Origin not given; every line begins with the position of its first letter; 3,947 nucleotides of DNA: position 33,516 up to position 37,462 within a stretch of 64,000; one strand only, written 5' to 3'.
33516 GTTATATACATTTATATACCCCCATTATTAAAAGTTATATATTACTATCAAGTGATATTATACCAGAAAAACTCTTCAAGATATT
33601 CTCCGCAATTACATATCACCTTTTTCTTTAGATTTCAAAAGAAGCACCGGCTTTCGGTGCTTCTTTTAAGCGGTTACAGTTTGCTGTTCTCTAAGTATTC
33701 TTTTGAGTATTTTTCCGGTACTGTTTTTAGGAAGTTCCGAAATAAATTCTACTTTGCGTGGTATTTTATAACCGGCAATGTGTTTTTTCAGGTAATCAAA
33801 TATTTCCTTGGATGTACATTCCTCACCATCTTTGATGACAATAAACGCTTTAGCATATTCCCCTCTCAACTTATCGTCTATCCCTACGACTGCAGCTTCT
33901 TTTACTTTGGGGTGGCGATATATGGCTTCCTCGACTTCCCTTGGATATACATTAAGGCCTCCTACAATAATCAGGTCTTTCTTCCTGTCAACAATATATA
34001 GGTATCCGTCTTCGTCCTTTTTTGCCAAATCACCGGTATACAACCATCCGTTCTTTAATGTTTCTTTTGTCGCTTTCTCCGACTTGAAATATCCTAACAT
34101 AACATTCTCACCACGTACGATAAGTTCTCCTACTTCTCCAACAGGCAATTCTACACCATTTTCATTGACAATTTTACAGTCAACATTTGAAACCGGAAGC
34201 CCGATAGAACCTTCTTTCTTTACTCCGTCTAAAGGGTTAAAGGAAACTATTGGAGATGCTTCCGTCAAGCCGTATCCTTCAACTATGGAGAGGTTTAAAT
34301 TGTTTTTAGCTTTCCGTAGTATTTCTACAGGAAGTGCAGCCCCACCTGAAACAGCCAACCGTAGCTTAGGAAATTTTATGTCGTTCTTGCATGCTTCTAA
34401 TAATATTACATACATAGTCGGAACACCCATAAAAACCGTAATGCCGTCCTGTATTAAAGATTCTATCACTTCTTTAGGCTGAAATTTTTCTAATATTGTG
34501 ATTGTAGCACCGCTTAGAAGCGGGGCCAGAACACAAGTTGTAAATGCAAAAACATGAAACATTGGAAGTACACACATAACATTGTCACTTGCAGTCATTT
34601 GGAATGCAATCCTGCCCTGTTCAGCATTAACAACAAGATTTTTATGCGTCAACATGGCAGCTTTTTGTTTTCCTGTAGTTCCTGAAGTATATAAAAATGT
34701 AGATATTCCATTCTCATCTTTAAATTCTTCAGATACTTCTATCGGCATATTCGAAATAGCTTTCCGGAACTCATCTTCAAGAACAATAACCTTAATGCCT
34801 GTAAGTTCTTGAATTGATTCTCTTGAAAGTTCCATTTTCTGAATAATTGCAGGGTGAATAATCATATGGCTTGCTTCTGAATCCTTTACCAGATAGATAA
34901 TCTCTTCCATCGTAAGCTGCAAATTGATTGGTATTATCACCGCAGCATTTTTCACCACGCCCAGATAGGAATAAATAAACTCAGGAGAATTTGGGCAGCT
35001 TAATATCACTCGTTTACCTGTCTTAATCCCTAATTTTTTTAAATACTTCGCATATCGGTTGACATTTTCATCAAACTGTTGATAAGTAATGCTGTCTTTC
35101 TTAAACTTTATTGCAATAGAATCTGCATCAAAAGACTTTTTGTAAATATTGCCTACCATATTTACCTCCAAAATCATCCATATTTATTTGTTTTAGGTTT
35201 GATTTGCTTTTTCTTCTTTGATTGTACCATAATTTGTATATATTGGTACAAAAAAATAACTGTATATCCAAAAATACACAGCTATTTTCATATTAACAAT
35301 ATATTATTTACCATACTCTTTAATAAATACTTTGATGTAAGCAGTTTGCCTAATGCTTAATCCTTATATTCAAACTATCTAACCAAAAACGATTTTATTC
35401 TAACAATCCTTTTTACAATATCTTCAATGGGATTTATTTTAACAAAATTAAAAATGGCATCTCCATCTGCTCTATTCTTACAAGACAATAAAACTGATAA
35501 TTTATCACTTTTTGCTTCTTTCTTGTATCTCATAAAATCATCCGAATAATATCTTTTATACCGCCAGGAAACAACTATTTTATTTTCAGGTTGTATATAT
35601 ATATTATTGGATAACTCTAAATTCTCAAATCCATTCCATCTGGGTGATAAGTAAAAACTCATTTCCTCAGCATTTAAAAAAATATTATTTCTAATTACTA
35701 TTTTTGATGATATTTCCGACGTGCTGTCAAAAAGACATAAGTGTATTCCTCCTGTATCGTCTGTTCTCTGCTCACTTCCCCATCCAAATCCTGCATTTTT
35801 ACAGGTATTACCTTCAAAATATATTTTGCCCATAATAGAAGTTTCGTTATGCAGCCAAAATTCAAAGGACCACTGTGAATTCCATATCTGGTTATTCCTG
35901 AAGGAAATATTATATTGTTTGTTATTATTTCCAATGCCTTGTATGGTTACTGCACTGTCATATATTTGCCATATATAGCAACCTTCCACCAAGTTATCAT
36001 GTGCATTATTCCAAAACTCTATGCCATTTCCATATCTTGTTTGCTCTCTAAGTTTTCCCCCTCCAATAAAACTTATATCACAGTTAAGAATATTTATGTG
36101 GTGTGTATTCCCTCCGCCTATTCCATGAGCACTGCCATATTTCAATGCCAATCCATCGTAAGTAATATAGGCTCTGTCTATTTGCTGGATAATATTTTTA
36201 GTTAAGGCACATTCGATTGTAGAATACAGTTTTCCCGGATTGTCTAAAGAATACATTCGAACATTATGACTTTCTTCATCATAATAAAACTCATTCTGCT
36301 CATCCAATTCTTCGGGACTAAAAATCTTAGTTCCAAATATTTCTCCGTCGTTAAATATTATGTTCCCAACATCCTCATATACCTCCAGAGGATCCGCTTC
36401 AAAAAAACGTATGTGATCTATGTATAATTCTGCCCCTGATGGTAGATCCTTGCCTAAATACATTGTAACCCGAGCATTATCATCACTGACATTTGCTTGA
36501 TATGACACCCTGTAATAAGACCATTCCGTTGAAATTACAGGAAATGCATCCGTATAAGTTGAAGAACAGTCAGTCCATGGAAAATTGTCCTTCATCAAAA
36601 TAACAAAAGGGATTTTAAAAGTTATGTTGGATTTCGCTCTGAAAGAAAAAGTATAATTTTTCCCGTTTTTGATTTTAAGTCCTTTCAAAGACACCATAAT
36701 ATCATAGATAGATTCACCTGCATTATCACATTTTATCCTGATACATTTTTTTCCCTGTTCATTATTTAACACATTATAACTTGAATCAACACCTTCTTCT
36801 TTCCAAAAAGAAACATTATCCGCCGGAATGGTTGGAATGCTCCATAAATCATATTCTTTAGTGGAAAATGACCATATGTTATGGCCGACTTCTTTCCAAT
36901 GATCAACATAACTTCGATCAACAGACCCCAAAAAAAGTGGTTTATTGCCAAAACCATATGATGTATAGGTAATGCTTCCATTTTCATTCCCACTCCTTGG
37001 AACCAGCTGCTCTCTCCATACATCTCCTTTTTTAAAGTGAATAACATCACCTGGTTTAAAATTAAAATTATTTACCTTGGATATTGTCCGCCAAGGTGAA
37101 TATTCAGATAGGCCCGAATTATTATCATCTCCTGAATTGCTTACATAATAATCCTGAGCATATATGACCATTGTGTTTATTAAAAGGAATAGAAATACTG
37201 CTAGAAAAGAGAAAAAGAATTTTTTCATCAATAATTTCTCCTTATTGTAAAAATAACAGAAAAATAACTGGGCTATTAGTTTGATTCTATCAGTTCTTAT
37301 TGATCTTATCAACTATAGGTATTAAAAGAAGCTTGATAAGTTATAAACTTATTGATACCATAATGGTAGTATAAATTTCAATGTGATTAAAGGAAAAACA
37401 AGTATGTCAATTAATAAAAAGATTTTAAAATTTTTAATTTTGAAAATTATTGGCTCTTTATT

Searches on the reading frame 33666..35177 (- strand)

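Call 43: search_protein_families(library=pfam, proteins=[window:33666-35177:-], max_evalue=0.00001)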
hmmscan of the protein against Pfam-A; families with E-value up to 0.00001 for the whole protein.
window:33666-35177:- (503 aa): 2 families
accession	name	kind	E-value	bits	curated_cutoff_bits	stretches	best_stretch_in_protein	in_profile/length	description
PF00501.34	AMP-binding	-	1.9e-90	303.9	29.9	1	19-364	10-384/384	AMP-binding enzyme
PF13193.12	AMP-binding_C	-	2e-23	83.6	24.5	1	414-489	1-76/76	AMP-binding enzyme C-terminal domain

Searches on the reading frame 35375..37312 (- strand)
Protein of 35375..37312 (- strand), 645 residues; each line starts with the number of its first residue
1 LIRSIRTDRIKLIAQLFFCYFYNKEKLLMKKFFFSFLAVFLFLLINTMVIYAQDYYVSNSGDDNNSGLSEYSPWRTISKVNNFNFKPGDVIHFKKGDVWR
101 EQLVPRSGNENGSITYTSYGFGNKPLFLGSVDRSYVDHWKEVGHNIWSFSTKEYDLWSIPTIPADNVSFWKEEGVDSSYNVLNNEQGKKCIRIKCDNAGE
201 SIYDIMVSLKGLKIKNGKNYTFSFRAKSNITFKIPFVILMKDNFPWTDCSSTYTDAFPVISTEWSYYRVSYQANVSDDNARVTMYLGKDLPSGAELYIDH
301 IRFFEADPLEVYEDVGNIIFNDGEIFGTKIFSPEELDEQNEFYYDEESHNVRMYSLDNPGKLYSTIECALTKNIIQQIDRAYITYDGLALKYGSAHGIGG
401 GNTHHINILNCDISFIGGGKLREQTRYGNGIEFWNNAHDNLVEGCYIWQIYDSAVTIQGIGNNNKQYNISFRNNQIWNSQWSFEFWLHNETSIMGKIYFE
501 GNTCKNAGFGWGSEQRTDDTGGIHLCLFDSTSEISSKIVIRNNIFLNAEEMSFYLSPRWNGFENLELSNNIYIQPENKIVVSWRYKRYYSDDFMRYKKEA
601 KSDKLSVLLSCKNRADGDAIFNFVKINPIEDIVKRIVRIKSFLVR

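Call 43: search_protein_families(library=pfam, proteins=[window:35375-37312:-], max_evalue=0.00001)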
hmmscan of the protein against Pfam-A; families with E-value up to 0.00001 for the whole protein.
window:35375-37312:- (645 aa): 1 family
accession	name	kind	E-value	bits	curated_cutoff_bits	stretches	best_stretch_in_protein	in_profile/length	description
PF02018.23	CBM_4_9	-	2.7e-08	34.7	25.9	1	165-287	12-132/136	Carbohydrate binding domain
